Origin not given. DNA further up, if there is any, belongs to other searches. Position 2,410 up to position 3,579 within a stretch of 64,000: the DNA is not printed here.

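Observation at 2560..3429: Degenerate NADH-oxidase-like flavoprotein as a candidate electron-transfer partner of MetVF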

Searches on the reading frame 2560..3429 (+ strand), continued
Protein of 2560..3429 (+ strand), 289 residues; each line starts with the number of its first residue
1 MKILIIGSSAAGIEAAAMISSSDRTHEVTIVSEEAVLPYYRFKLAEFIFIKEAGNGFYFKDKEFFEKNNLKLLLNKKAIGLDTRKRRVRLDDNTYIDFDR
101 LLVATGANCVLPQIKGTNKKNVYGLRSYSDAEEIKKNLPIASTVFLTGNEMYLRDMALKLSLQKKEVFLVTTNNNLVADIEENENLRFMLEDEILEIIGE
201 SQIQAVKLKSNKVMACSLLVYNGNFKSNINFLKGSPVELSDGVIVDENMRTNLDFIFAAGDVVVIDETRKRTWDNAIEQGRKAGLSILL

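Call 67: find_encoding_contigs(protein=P0339, flank=8000, max_places=3)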
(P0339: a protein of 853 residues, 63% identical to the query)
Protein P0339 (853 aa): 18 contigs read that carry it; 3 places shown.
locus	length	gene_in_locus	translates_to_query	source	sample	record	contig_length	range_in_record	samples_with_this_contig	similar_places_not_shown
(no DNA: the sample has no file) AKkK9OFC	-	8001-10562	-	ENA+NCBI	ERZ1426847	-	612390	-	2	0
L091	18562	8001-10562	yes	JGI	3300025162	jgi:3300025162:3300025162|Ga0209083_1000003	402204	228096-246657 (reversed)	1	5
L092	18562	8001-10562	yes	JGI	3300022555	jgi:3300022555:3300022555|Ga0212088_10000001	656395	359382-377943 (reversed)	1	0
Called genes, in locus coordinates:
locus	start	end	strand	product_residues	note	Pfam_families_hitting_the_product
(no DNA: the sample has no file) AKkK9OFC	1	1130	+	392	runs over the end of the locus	PF02638:GHL10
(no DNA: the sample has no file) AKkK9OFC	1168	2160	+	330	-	PF02547:Queuosine_synth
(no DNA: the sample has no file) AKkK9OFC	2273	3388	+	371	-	PF01702:TGT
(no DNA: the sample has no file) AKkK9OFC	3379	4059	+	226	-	PF01746:tRNA_m1G_MT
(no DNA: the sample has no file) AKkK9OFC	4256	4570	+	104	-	PF01245:Ribosomal_L19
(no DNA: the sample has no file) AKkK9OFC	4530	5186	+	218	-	PF01351:RNase_HII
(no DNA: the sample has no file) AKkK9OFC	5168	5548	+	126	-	PF02021:UPF0102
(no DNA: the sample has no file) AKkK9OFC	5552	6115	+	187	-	PF04961:FTCD_C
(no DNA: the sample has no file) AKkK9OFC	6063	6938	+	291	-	PF00763:THF_DHG_CYH, PF02882:THF_DHG_CYH_C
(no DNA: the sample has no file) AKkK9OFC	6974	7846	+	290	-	PF02219:MTHFR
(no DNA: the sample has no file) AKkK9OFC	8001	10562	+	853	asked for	PF18537:CODH_A_N, PF03598:CdhC, PF19436:ACS_CODH_B_C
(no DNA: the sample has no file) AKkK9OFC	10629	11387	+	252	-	PF13424:TPR_12 (faint), PF00515:TPR_1 (faint), PF07719:TPR_2 (faint), PF13374:TPR_10 (faint), PF13432:TPR_16 (faint), PF13176:TPR_7 (faint), PF13181:TPR_8 (faint), PF13431:TPR_17 (weak), +3 more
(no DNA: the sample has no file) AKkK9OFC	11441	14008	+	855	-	PF02739:5_3_exonuc_N, PF01367:5_3_exonuc, PF22619:DNA_polI_exo1, PF00476:DNA_pol_A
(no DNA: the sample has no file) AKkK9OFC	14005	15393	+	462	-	PF08323:Glyco_transf_5, PF00534:Glycos_transf_1, PF13692:Glyco_trans_1_4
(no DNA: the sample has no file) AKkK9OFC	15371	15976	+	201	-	PF01121:CoaE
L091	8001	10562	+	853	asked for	PF18537:CODH_A_N, PF03598:CdhC, PF19436:ACS_CODH_B_C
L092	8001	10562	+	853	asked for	PF18537:CODH_A_N, PF03598:CdhC, PF19436:ACS_CODH_B_C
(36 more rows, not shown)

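Call 68: find_encoding_contigs(protein=P0290, flank=8000, max_places=2)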
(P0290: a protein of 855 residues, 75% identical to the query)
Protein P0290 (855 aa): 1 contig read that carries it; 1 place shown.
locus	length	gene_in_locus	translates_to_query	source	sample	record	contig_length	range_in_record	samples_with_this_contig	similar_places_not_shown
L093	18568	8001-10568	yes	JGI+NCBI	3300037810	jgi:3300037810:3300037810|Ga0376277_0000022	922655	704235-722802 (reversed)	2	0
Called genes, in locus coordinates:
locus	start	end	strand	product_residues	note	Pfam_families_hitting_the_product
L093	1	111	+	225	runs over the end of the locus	-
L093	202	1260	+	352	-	PF14279:HNH_5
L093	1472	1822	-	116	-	PF10543:ORF6N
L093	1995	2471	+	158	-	PF03358:FMN_red (weak), PF12682:Flavodoxin_4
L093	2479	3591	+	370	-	PF01702:TGT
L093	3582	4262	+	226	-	PF01746:tRNA_m1G_MT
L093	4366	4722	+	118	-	PF01245:Ribosomal_L19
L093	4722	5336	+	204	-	PF01351:RNase_HII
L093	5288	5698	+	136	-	PF02021:UPF0102, PF08378:NERD (weak)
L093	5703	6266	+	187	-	PF04961:FTCD_C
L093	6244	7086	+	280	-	PF00763:THF_DHG_CYH, PF02882:THF_DHG_CYH_C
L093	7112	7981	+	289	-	PF02219:MTHFR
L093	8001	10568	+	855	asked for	PF18537:CODH_A_N, PF03598:CdhC, PF19436:ACS_CODH_B_C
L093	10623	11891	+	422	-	PF00515:TPR_1 (faint), PF07719:TPR_2 (faint), PF13181:TPR_8 (faint), PF13371:TPR_9 (faint), PF13424:TPR_12 (faint), PF13428:TPR_14 (faint), PF13432:TPR_16 (faint), PF13414:TPR_11 (weak), +4 more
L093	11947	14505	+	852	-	PF02739:5_3_exonuc_N, PF01367:5_3_exonuc, PF22619:DNA_polI_exo1, PF00476:DNA_pol_A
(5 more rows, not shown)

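Call 80: list_cluster_members(proteins=[P0339, P0290, P0274, P0278, P0313, P0307, P0356, P0361, P0312, P0002])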
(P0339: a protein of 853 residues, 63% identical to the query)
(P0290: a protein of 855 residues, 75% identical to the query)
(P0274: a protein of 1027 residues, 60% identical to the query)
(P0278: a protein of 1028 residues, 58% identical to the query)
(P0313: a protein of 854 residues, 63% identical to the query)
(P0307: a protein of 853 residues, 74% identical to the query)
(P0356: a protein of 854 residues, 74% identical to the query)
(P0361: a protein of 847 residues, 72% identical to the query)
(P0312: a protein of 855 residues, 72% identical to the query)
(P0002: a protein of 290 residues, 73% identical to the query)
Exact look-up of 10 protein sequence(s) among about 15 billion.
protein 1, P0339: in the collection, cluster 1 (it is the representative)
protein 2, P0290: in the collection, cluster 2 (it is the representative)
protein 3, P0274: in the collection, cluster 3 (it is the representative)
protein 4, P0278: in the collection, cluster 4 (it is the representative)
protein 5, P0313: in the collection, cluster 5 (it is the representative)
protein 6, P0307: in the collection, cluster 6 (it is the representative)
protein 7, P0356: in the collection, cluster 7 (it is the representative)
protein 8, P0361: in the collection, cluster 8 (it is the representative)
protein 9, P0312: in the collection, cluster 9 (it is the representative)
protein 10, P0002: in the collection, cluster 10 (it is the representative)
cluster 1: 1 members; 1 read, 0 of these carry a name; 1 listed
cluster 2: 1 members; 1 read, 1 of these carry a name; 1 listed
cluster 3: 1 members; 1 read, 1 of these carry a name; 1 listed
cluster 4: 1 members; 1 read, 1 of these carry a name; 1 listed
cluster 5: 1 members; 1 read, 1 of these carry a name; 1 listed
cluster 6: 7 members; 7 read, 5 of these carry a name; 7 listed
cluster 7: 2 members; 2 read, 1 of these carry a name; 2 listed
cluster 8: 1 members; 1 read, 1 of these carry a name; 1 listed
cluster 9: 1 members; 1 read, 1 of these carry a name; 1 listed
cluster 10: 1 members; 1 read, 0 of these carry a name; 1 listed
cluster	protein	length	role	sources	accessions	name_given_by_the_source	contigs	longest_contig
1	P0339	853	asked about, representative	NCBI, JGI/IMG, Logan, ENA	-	-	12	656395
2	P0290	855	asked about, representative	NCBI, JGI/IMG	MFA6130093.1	MAG: acetyl-CoA decarbonylase/synthase complex subunit alpha/beta [Candidatus ... | acetyl-CoA synthase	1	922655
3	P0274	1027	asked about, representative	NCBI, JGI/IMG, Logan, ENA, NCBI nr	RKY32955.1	MAG: CO dehydrogenase/CO-methylating acetyl-CoA synthase complex subunit beta [Candidatus ...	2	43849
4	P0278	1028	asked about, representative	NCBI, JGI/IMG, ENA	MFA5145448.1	MAG: acetyl-CoA decarbonylase/synthase complex subunit alpha/beta [Candidatus ...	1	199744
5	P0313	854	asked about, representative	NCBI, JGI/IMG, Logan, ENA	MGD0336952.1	MAG: acetyl-CoA decarbonylase/synthase complex subunit alpha/beta [Candidatus ...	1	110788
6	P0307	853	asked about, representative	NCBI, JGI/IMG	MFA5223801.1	MAG: acetyl-CoA decarbonylase/synthase complex subunit alpha/beta [Candidatus ... | acetyl-CoA synthase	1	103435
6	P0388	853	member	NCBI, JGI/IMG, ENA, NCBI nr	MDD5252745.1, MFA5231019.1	MAG: acetyl-CoA decarbonylase/synthase complex subunit alpha/beta [Candidatus ... | acetyl-CoA synthase | acetyl-CoA decarbonylase/synthase complex subunit alpha/beta [Candidatus Omnitrophota ...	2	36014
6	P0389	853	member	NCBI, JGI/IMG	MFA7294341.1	MAG: acetyl-CoA decarbonylase/synthase complex subunit alpha/beta [Candidatus ...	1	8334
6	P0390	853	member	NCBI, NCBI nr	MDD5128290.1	MAG: acetyl-CoA decarbonylase/synthase complex subunit alpha/beta [Candidatus ... | acetyl-CoA decarbonylase/synthase complex subunit alpha/beta [Candidatus Omnitrophota ...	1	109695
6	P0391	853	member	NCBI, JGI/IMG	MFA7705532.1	MAG: acetyl-CoA decarbonylase/synthase complex subunit alpha/beta [Candidatus ...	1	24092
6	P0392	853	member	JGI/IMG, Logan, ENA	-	-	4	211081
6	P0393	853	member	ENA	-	-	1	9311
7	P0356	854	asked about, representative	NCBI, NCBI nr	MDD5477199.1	MAG: acetyl-CoA decarbonylase/synthase complex subunit alpha/beta [Candidatus ... | acetyl-CoA decarbonylase/synthase complex subunit alpha/beta [Candidatus Omnitrophota ...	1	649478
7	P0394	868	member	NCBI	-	-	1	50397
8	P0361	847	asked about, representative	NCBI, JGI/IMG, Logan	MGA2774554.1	MAG: acetyl-CoA decarbonylase/synthase complex subunit alpha/beta [Candidatus ... | acetyl-CoA synthase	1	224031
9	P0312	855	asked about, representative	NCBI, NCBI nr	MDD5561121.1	MAG: acetyl-CoA decarbonylase/synthase complex subunit alpha/beta [Candidatus ... | acetyl-CoA decarbonylase/synthase complex subunit alpha/beta [Candidatus Omnitrophota ...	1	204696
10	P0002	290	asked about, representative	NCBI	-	-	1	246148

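Call 93: predict_structure(alignment_id=A5)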
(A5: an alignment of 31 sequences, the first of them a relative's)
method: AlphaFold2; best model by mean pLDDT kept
length: 853 residues; sequences in the alignment: 31
mean_pLDDT: 69.2   pTM: 0.44
mean pLDDT of the five models: 69.2, 62.0, 61.9, 49.6, 48.2
residues with pLDDT >= 90: 129; 70-90: 391; 50-70: 136; < 50: 197
segments of 3 or more residues with pLDDT < 50: 119-128, 437-471, 520-524, 540-552, 618-726, 751-772
pLDDT, mean of each block of 10 residues (from residue 1): 69 83 77 87 80 83 73 79 85 86 88 61 40 83 94 94 74 83 91 94 88 76 92 89 73 67 66 91 91 85 87 89 82 74 77 84 83 88 88 89 79 84 86 55 26 26 30 69 87 84 73 75 51 55 33 56 78 71 74 87 74 54 37 31 33 35 36 33 36 30 25 28 47 69 61 40 31 58 65 84 83 89 89 87 88 54
secondary structure, 60 per line:
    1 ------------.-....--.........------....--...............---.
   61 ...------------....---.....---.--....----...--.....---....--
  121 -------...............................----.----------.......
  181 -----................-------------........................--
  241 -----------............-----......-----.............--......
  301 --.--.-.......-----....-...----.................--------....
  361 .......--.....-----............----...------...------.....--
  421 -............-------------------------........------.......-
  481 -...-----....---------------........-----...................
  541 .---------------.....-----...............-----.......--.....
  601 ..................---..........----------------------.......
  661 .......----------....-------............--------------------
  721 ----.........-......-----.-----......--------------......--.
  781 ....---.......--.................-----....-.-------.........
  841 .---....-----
elements in order (helices of 4 or more, strands of 3 or more residues): E15-18 H21-29 E36-39 H42-56 E60-63 E76-79 E83-87 E94-97 E102-104 E107-111 H115-118 H128-158 H174-180 H187-201 H215-238 H252-263 E269-274 H280-292 E295-300 H308-314 E325-327 H332-348 H357-367 E370-374 H380-391 E396-398 E405-407 E414-418 H422-433 H459-466 E473-479 E490-493 E509-516 H522-541 H557-561 H567-581 E587-593 H596-618 H622-631 H654-664 E665-667 E678-681 H689-700 E725-730 E735-740 H753-757 H772-777 H780-784 H788-791 E792-794 H797-813 H819-822 H832-841 H845-848
